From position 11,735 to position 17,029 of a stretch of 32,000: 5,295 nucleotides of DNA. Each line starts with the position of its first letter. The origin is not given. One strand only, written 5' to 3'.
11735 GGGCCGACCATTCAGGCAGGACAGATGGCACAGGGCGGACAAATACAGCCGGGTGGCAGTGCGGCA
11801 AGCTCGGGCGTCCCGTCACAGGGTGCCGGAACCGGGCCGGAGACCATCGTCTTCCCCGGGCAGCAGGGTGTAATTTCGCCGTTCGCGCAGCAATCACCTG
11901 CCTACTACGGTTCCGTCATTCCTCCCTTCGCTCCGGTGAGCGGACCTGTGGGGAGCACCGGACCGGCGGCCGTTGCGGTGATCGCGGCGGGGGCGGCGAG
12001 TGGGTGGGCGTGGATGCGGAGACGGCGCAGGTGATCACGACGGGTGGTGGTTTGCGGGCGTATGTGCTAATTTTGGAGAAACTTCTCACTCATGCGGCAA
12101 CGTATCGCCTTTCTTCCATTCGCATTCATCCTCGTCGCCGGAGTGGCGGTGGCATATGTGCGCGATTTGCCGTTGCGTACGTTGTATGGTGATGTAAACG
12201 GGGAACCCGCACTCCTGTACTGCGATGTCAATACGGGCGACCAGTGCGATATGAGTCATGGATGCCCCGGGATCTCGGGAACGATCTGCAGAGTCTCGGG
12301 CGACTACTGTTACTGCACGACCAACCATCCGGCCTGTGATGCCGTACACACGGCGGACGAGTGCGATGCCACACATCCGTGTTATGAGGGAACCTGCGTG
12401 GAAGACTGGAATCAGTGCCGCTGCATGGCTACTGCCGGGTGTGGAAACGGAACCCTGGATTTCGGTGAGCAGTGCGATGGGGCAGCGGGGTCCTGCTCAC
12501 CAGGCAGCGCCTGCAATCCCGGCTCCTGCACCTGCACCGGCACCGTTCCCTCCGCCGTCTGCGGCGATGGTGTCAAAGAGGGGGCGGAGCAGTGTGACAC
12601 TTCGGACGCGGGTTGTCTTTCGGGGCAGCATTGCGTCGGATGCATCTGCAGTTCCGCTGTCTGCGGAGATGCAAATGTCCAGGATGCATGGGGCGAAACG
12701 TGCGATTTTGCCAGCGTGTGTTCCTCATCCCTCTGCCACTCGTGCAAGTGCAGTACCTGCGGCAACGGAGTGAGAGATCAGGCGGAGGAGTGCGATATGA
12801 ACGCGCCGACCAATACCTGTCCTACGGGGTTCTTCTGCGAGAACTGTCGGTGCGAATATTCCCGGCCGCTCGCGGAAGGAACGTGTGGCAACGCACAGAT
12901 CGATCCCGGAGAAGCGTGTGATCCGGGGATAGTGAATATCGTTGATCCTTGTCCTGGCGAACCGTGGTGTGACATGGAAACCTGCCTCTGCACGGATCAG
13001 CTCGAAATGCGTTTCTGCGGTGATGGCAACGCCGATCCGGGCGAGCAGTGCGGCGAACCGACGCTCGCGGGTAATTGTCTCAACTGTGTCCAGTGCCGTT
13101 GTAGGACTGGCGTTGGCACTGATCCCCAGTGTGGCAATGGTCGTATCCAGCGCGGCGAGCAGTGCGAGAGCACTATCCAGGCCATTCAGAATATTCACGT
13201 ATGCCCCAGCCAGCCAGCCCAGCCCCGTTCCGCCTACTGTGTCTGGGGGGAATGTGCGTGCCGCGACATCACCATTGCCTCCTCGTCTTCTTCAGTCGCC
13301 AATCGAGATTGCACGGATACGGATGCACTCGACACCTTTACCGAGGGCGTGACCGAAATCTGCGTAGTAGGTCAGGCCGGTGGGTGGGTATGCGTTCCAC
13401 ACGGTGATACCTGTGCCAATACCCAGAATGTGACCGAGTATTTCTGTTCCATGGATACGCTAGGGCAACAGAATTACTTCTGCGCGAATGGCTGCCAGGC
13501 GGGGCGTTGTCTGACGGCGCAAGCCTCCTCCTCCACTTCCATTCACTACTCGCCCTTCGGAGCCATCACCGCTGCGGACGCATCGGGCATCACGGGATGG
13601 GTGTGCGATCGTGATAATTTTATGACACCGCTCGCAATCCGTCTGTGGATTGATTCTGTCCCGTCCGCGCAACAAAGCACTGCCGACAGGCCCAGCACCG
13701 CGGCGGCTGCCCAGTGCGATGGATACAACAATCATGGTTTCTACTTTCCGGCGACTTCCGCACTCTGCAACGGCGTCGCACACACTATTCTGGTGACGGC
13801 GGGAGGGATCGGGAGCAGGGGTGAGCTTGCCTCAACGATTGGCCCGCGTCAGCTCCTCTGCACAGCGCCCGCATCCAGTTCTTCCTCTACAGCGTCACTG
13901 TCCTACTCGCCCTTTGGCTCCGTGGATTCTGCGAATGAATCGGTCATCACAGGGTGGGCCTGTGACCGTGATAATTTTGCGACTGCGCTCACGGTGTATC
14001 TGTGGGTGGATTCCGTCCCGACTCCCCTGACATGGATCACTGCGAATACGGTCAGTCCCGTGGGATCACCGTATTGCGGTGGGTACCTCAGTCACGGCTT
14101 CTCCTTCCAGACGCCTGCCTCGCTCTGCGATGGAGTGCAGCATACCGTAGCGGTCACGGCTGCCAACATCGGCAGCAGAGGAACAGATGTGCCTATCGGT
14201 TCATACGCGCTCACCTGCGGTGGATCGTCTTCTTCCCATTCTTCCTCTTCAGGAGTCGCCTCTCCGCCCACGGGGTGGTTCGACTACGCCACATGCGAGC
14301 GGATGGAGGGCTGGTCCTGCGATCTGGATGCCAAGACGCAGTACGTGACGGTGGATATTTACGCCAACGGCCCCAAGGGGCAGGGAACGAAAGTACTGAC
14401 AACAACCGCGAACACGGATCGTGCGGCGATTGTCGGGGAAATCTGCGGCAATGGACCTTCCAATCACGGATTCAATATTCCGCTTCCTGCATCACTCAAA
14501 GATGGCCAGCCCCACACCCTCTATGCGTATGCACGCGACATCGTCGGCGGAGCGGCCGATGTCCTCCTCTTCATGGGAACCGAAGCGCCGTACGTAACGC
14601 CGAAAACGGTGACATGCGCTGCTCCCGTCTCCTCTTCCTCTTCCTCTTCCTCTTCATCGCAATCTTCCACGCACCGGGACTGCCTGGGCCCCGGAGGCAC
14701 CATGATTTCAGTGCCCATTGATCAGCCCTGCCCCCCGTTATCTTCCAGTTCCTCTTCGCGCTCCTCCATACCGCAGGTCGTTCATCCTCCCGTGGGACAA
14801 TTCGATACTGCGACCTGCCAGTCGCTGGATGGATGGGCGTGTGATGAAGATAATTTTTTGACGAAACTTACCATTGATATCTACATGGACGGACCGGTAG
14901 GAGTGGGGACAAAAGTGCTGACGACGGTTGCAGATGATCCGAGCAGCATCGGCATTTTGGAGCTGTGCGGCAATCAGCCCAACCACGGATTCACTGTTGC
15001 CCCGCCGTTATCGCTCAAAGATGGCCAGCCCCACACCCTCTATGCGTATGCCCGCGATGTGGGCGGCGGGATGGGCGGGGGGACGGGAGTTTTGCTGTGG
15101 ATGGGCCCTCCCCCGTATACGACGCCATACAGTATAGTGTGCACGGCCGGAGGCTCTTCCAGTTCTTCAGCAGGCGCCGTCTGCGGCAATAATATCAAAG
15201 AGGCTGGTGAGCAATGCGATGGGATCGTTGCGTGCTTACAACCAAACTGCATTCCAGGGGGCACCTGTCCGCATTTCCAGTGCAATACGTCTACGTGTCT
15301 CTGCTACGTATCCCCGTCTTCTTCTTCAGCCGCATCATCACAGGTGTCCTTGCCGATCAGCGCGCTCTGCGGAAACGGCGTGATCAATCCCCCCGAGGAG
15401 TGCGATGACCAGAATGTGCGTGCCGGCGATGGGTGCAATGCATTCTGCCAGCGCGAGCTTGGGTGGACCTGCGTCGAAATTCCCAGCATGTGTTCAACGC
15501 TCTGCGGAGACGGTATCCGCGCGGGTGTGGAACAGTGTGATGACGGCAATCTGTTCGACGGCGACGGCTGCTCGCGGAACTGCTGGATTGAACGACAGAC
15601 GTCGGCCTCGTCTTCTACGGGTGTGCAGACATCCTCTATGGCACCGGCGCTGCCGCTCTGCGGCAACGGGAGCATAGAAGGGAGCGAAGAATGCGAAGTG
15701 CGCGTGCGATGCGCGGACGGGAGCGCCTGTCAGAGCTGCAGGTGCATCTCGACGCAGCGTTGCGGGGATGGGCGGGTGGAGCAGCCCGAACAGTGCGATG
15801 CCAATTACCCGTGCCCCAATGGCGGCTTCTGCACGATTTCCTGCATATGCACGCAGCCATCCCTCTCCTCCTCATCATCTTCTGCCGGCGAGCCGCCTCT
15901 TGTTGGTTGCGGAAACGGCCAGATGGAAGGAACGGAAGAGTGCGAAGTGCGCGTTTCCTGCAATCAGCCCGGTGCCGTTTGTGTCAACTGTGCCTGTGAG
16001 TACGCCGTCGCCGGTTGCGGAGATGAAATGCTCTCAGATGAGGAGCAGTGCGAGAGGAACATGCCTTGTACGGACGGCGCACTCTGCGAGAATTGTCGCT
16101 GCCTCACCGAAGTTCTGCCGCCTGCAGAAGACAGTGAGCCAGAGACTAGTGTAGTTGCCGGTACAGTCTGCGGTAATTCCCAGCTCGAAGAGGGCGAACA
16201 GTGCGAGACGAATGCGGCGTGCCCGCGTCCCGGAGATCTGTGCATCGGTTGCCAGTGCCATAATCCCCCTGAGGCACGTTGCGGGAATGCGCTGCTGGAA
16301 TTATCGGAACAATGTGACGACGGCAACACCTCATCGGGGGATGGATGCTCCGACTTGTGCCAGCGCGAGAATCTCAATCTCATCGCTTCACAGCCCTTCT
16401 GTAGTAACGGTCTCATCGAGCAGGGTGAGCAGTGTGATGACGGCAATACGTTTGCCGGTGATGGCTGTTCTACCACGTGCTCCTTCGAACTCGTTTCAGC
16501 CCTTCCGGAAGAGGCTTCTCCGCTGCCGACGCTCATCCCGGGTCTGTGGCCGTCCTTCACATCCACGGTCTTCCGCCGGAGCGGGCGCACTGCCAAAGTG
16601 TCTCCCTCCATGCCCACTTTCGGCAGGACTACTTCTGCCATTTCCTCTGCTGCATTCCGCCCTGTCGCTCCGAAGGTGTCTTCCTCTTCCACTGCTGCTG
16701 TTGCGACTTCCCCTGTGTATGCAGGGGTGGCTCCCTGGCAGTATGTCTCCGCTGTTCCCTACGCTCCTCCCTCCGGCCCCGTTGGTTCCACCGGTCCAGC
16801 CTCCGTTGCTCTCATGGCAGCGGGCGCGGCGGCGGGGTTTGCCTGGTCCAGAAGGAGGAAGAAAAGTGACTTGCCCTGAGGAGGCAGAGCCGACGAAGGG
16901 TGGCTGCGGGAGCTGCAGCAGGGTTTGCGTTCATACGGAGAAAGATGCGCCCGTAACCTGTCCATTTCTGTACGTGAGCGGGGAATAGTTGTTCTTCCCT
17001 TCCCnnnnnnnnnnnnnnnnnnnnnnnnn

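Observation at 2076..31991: A 30 kb single-strand array of seven giant head-stalk-anchor surface proteins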

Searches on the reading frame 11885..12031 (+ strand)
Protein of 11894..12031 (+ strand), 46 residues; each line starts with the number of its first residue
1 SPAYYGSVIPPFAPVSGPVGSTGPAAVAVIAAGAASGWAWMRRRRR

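Call 9: search_protein_families(library=ncbifam, proteins=[window:11894-12031:+], max_evalue=10)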
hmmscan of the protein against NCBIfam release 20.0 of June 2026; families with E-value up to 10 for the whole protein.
seq(46 aa): 5 families
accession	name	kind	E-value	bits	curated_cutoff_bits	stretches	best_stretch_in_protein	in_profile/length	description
TIGR04174.1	IPTL_CTERM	subfamily_domain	0.053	13.8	20.5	1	24-46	6-27/27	IPTL-CTERM sorting domain-containing protein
TIGR02595.1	PEP_CTERM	domain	0.055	14.3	16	1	24-46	4-24/24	PEP-CTERM sorting domain-containing protein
TIGR03901.2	MYXO-CTERM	domain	0.27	11.7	20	1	20-46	9-34/34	MYXO-CTERM sorting domain-containing protein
TIGR04145.2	Firmicu_CTERM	equivalog_domain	0.29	11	50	1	19-45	162-189/191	Firmicu-CTERM sorting domain-containing protein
TIGR03382.1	GC_trans_RRR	domain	0.57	10.9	15.85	1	20-46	3-27/27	MYXO-CTERM sorting domain-containing protein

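Call 29: find_related_loci(query=A1, collection=genome_contigs, flank=6000)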
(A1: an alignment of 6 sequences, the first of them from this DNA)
Query A1 (49 aa) in genome_contigs; peptide patterns used: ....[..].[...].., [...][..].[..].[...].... (x = any residue, [..] = any of these).
600 stretches matched a pattern (row limit reached: there are more); 3 encode a relative of the query (tblastn E <= 1e-3); 3 distinct loci.
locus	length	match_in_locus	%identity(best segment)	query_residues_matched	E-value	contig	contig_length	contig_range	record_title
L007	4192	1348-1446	73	17-49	2e-6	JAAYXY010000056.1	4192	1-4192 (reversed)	MAG: Candidatus Peribacteria bacterium isolate AS06rmzACSIP_191 415483_AS06, whole genome shotgun sequence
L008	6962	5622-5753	67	5-49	2e-6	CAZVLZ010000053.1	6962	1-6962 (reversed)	MAG TPA_asm: uncultured Candidatus Peribacteria bacterium isolate SRP263991_co1_524 genome assembly, contig: NODE_18285_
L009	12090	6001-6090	67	20-49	3e-6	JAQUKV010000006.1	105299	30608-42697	MAG: Candidatus Peribacteraceae bacterium isolate STD1_115 NODE_388_length_105299_cov_10.322434_Sandtown_D1, whole genom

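Call 31: find_homologous_proteins(query=A1, max_evalue=0.01)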
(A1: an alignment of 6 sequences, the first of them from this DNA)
Query A1 (6 sequences) (49 aa, profile of the alignment): 33 proteins with E <= 0.01 among 8000 candidates.
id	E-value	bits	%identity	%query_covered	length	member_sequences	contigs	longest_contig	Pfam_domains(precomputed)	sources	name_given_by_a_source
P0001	1.1e-14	72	73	90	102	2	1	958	-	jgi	jgi:hypothetical protein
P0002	2.6e-14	70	76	59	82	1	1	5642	-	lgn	-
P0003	2.2e-13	67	69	71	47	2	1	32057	-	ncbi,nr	ncbi:hypothetical protein HYW84_04180, partial [Candidatus Peregrinibacteria bacterium]|nr:hypotheti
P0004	4.6e-13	66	67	73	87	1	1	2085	-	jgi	jgi:LPXTG-motif cell wall-anchored protein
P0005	7.8e-13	66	52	90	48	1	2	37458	-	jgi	jgi:MYXO-CTERM domain-containing protein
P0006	1.4e-12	65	63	78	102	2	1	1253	-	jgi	jgi:hypothetical protein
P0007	8.6e-12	62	70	61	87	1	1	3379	-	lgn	-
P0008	1.0e-11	62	71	63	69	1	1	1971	-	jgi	jgi:hypothetical protein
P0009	1.6e-11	61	64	73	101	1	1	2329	-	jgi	jgi:predicted permease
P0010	1.8e-11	61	67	73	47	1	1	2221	-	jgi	jgi:MYXO-CTERM domain-containing protein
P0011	2.0e-11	61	60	71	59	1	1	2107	-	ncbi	ncbi:MAG: PEP-CTERM sorting domain-containing protein, partial [Candidatus Peregrinibacteria bacteri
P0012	6.1e-11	60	58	78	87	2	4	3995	-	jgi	jgi:hypothetical protein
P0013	7.0e-11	59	63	78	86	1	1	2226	-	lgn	-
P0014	1.3e-10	59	58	78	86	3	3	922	-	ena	-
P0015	2.2e-10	58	63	71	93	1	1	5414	PF13948.12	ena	-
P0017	3.0e-10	57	52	96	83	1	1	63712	-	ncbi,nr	ncbi:hypothetical protein A2706_02845 [Candidatus Peribacteria bacterium RIFCSPHIGHO2_01_FULL_51_35]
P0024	1.8e-8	52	53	78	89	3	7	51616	-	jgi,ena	jgi:hypothetical protein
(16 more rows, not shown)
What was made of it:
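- Public sources label such fragments inconsistently as PEP-CTERM, MYXO-CTERM or LPXTG (call 31).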

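Call 37: find_encoding_contigs(protein=P0017, flank=10000, max_places=2)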
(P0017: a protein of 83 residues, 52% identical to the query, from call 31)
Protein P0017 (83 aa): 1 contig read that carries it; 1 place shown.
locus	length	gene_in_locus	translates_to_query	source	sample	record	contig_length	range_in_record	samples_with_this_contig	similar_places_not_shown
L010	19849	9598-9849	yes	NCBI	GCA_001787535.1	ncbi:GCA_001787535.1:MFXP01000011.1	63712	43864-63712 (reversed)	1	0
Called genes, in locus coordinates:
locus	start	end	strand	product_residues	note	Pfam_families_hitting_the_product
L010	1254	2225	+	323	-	PF01259:SAICAR_synt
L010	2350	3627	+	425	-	-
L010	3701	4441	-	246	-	PF13462:Thioredoxin_4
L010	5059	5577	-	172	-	-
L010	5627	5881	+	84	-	-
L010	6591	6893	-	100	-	-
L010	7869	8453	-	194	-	-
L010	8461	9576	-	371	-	-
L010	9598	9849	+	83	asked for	-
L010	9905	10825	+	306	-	-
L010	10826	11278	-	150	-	PF02643:DUF192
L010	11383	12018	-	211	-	PF00834:Ribul_P_3_epim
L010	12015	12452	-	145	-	PF02502:LacAB_rpiB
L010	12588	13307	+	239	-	PF00121:TIM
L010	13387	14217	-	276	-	PF06790:UPF0259 (weak)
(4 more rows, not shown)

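Call 38: find_encoding_contigs(protein=P0024, flank=10000, max_places=2)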
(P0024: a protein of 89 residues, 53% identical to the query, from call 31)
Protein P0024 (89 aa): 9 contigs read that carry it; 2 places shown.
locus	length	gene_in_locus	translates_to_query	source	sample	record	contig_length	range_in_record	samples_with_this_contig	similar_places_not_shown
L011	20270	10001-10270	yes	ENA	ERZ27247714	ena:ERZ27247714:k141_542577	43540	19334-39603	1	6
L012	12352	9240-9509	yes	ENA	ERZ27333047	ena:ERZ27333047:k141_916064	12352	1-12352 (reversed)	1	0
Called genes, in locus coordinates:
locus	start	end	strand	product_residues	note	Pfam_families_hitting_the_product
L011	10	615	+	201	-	PF00297:Ribosomal_L3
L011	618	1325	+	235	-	PF00573:Ribosomal_L4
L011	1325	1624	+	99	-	PF00276:Ribosomal_L23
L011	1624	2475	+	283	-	PF00181:Ribosomal_L2_N, PF03947:Ribosomal_L2_C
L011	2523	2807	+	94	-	PF00203:Ribosomal_S19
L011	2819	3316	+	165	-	PF00237:Ribosomal_L22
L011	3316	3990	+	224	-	PF07650:KH_2, PF00189:Ribosomal_S3_C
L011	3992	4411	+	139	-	PF00252:Ribosomal_L16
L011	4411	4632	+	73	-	PF00831:Ribosomal_L29 (weak)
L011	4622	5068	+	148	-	PF00366:Ribosomal_S17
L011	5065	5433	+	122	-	PF00238:Ribosomal_L14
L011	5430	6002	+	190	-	PF00467:KOW (weak), PF17136:ribosomal_L24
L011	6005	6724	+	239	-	PF00281:Ribosomal_L5, PF00673:Ribosomal_L5_C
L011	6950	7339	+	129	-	PF00410:Ribosomal_S8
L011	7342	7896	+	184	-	PF00347:Ribosomal_L6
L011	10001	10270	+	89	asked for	-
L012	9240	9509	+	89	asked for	-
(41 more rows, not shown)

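Call 89: search_protein_families(library=pfam, proteins=[L009:6993-7766:-, L009:6169-7056:-, L009:8952-11000:-, L009:10997-12058:-], max_evalue=0.001)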
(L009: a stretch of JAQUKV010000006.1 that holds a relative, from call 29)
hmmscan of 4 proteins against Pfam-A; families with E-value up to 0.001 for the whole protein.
L009:6993-7766:- (257 aa): 1 family
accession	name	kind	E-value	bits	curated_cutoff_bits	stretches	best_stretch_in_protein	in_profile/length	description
PF04203.18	Sortase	-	1.8e-17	63.7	26.6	1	109-254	1-124/125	Sortase domain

L009:6169-7056:- (295 aa): 1 family
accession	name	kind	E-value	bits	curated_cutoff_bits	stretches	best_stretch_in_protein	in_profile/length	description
PF01790.23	LGT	-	6.5e-65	219.2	24.9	1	42-285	2-239/240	Prolipoprotein diacylglyceryl transferase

L009:8952-11000:- (682 aa): 3 families
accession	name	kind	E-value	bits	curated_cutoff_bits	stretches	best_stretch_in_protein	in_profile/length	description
PF18911.6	PKD_4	-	6.2e-52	174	27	4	598-680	3-85/85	PKD domain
PF00801.26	PKD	-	3.2e-39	133.2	23.5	4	625-671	26-72/80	PKD domain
PF18981.6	InlK_D3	-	0.00066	20.1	25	0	649-681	44-74/75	Internalin K domain (D3/D4)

L009:10997-12058:- (353 aa): 0 families

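Call 90: search_protein_families(library=ncbifam, proteins=[L009:6993-7766:-, L009:6169-7056:-], max_evalue=0.01)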
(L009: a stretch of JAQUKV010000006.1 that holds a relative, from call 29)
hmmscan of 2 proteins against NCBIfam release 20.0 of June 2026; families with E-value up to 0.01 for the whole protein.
L009:6993-7766:- (257 aa): 7 families
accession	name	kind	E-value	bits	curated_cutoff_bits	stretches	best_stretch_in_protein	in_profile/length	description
NF058671.1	sortase_SrtD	exception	1.4e-13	50.9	140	1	144-253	87-186/187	class D sortase, LPxTATN-specific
NF033746.1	class_D_sortase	subfamily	3.1e-13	49.7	165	1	142-254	31-133/135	class D sortase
TIGR01076.1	sortase_fam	subfamily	8e-13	48.4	39.35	1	147-253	26-126/136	sortase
NF033745.1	class_C_sortase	subfamily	1.2e-11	44.8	160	1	90-253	77-219/220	class C sortase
TIGR03784.1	marine_sortase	equivalog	6.3e-08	32.4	158.25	1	146-252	76-174/174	class GN sortase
NF033747.1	class_E_sortase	subfamily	3.5e-07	30.3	160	1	136-254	88-205/211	class E sortase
NF033748.1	class_F_sortase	subfamily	0.00025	20.7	166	1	150-238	49-133/155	class F sortase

L009:6169-7056:- (295 aa): 8 families
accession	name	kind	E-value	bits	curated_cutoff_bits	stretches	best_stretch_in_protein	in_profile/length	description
TIGR00544.1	lgt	equivalog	2.6e-54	184.5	118.9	1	37-288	7-269/280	prolipoprotein diacylglyceryl transferase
NF000775.0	PRK00052.2-5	equivalog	2.4e-35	122.2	428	1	43-285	14-275/288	prolipoprotein diacylglyceryl transferase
NF000784.0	PRK00052.4-5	subfamily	2.8e-28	98.9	409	1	44-195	6-155/298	prolipoprotein diacylglyceryl transferase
NF000778.0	PRK00052.3-4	equivalog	6.3e-20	71.9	334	1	42-291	4-248/252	prolipoprotein diacylglyceryl transferase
NF000779.0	PRK00052.3-5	equivalog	5.5e-18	65.7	405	1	45-261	12-214/257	prolipoprotein diacylglyceryl transferase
NF009611.0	PRK13108.1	equivalog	3.3e-13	49.4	636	1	33-192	4-165/476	prolipoprotein diacylglyceryl transferase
NF000777.0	PRK00052.3-2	equivalog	3.8e-07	29.9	558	1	50-108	17-73/310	prolipoprotein diacylglyceryl transferase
NF000780.0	PRK00052.4-1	equivalog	2.6e-06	26.9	547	1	199-289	193-273/327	prolipoprotein diacylglyceryl transferase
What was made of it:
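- Closest known: Sortase-anchored Gram-positive surface adhesins. Different: The nearby sortase fits none of classes A-F (call 90).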

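Call 91: find_related_loci(query=L009:6993-7766:-, collection=metagenome_contigs, flank=10000)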
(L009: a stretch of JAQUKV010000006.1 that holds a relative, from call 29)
Query L009:6993-7766:- (257 aa) in metagenome_contigs; peptide patterns used: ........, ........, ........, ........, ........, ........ (x = any residue, [..] = any of these).
298 stretches matched a pattern; 1 encode a relative of the query (tblastn E <= 1e-3); 1 distinct loci.
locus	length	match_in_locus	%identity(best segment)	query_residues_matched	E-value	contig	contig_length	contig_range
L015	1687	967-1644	44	1-254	3e-69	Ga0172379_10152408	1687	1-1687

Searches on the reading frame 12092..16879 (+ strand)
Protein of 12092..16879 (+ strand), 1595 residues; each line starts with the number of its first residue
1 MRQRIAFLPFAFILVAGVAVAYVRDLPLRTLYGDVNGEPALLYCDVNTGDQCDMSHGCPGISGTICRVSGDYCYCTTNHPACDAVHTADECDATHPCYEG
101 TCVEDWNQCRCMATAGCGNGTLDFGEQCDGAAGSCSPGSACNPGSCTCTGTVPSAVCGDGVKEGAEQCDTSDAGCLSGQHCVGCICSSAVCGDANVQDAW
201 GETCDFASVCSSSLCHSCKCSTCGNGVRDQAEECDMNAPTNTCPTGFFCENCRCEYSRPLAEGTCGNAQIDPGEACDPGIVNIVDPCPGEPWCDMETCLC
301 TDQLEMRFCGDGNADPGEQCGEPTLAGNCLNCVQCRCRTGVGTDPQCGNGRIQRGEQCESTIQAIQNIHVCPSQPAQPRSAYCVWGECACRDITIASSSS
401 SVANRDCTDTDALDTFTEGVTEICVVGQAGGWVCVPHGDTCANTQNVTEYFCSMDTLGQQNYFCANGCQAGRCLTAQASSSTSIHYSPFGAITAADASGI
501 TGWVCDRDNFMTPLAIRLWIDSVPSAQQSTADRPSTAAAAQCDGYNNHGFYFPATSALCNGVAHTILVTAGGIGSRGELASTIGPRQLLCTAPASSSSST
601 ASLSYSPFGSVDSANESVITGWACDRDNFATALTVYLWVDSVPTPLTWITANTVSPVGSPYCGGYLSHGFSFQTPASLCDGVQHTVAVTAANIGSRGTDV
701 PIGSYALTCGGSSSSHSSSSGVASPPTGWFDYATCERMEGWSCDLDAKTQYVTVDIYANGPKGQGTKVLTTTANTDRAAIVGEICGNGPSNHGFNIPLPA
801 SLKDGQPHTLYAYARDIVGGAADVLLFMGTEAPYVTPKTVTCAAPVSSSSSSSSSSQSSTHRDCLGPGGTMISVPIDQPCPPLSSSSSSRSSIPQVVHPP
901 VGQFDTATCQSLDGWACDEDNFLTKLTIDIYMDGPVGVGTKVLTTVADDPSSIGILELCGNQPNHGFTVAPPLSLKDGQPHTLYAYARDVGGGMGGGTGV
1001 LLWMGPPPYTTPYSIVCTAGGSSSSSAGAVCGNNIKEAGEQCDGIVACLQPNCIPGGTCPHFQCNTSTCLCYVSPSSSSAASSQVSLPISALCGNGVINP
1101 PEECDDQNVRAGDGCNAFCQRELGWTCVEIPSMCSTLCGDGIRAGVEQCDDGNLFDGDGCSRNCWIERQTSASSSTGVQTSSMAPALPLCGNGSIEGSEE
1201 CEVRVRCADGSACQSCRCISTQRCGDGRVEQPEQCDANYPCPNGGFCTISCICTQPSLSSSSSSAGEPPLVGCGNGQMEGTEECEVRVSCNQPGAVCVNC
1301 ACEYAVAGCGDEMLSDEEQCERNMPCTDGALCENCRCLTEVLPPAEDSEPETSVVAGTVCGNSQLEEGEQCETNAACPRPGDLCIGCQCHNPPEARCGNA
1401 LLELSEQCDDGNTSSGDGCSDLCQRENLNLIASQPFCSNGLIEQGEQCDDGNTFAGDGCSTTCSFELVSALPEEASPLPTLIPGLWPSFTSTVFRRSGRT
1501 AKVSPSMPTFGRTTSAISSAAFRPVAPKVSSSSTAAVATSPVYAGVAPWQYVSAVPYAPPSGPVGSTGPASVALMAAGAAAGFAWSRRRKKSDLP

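Call 6: search_protein_families(library=pfam, proteins=[window:12092-16879:+], max_evalue=0.01)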
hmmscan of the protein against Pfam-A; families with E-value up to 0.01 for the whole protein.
window:12092-16879:+ (1595 aa): 1 family
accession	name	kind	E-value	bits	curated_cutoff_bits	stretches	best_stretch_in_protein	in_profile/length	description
PF13948.11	DUF4215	-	5.7e-15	55.8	27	4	1124-1164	7-46/47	Domain of unknown function (DUF4215)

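Call 7: search_protein_families(library=ncbifam, proteins=[window:12092-16879:+], max_evalue=0.01)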
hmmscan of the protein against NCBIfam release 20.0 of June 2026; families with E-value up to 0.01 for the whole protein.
window:12092-16879:+ (1595 aa): 1 family
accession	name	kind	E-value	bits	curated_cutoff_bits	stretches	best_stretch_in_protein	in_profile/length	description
TIGR02232.1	myxo_disulf_rpt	repeat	7.4e-49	163.3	20.8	4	1092-1127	3-38/38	cysteine-rich acidic repeat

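Call 24: search_solved_structures(query=window:12092-16879:+, max_evalue=0.01, show_alignments=2)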
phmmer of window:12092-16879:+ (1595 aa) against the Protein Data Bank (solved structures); distinct sequences matched with E-value up to 0.01: 0.

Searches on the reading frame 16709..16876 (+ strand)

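Call 9: search_protein_families(library=ncbifam, proteins=[window:16709-16876:+], max_evalue=10)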
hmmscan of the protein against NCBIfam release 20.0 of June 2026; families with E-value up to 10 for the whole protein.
seq(56 aa): 6 families
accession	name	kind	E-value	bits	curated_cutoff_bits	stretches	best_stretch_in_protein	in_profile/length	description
TIGR02595.1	PEP_CTERM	domain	0.00099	19.8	16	1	30-52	4-24/24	PEP-CTERM sorting domain-containing protein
TIGR04174.1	IPTL_CTERM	subfamily_domain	0.007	16.6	20.5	1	29-51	5-26/27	IPTL-CTERM sorting domain-containing protein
TIGR03901.2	MYXO-CTERM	domain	0.023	15.1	20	1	26-50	9-34/34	MYXO-CTERM sorting domain-containing protein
TIGR01167.1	LPXTG_anchor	domain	0.065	13.9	15.9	1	27-52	8-33/34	LPXTG cell wall anchor domain-containing protein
NF033554.9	floc_PepA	equivalog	0.096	12.5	80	1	30-52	240-261/261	flocculation-associated PEP-CTERM protein PepA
TIGR03382.1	GC_trans_RRR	domain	2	9.1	15.85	1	26-50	3-27/27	MYXO-CTERM sorting domain-containing protein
